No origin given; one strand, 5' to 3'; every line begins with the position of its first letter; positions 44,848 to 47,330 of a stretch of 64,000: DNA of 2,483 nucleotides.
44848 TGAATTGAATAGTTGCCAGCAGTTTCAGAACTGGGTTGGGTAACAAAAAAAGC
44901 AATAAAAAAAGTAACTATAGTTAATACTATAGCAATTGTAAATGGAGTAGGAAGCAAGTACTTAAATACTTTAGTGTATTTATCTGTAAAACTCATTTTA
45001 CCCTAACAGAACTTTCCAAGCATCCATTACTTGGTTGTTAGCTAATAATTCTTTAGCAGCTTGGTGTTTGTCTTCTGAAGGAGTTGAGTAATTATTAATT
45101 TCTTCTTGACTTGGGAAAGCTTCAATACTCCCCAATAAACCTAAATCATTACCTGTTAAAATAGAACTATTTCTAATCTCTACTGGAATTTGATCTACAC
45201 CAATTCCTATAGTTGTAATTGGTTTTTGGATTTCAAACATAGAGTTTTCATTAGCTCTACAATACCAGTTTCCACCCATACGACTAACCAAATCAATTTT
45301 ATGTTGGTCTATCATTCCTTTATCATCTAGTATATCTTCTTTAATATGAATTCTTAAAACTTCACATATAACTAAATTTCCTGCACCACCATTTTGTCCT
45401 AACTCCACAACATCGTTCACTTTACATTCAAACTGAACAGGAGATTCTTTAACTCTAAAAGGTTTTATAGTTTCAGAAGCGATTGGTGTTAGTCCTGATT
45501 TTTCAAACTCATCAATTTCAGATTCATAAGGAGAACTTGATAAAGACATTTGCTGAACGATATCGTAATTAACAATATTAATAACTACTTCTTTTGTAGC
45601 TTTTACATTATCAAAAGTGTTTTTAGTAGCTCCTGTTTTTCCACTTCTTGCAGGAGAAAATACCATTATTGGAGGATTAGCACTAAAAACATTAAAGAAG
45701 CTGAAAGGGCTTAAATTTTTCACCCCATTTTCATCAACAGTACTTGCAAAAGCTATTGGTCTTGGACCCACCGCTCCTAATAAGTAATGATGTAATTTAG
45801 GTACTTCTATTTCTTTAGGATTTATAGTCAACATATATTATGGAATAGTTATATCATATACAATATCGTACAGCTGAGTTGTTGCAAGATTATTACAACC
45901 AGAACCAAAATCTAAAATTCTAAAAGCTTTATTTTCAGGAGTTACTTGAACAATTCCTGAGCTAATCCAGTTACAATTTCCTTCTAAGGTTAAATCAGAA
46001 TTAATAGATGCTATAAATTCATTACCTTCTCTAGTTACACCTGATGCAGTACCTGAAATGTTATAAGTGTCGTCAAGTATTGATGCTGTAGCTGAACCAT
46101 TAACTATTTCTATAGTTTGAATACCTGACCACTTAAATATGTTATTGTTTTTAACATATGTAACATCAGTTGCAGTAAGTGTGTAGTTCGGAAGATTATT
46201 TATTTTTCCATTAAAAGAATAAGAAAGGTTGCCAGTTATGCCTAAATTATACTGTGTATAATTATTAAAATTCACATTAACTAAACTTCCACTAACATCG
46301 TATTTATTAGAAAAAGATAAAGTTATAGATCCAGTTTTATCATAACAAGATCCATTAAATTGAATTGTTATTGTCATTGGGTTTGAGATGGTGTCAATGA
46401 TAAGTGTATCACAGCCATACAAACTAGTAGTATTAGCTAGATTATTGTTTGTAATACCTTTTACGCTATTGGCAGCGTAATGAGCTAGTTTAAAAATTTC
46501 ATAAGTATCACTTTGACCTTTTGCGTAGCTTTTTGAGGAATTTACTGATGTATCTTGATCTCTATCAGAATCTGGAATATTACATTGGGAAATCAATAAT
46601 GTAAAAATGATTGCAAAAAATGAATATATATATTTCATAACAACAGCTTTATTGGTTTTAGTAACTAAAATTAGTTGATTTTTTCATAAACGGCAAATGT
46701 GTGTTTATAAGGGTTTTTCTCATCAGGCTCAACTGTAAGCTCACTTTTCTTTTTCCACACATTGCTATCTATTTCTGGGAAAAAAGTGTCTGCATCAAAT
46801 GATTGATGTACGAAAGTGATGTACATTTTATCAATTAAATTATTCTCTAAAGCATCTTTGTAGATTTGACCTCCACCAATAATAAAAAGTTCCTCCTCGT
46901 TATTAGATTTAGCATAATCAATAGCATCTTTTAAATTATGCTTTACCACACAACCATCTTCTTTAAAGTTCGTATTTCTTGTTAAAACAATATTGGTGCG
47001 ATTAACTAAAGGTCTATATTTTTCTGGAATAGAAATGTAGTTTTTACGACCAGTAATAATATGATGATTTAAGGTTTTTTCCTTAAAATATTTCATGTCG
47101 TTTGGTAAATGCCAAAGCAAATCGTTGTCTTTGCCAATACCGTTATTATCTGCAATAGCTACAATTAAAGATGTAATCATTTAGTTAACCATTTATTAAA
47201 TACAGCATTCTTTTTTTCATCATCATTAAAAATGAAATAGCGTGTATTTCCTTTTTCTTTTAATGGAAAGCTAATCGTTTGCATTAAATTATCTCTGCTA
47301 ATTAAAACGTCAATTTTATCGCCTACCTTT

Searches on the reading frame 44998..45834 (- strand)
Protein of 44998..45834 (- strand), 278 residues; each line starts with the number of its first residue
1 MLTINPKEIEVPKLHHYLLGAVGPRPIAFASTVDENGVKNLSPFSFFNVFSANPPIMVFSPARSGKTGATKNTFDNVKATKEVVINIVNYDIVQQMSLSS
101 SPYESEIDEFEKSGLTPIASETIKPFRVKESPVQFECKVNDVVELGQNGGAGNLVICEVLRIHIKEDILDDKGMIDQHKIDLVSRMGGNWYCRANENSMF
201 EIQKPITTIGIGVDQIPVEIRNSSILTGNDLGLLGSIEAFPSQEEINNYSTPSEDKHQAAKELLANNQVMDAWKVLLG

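Call 77: search_protein_families(library=pfam, proteins=[window:44998-45834:-], max_evalue=0.0001)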
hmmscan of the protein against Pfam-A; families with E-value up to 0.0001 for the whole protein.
window:44998-45834:- (278 aa): 1 family
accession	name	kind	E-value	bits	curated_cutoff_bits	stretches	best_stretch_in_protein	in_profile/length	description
PF01613.24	Flavin_Reduct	-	2.7e-19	70.2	27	1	24-169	5-138/153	Flavin reductase like domain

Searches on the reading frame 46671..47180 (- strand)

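Call 27: search_protein_families(library=pfam, proteins=[window:46671-47180:-], max_evalue=0.001)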
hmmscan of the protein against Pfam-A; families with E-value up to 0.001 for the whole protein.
window:46671-47180:- (169 aa): 1 family
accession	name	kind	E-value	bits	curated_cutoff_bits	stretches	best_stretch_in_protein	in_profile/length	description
PF00186.24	DHFR_1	-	2.3e-54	183.8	25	1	4-167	3-159/159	Dihydrofolate reductase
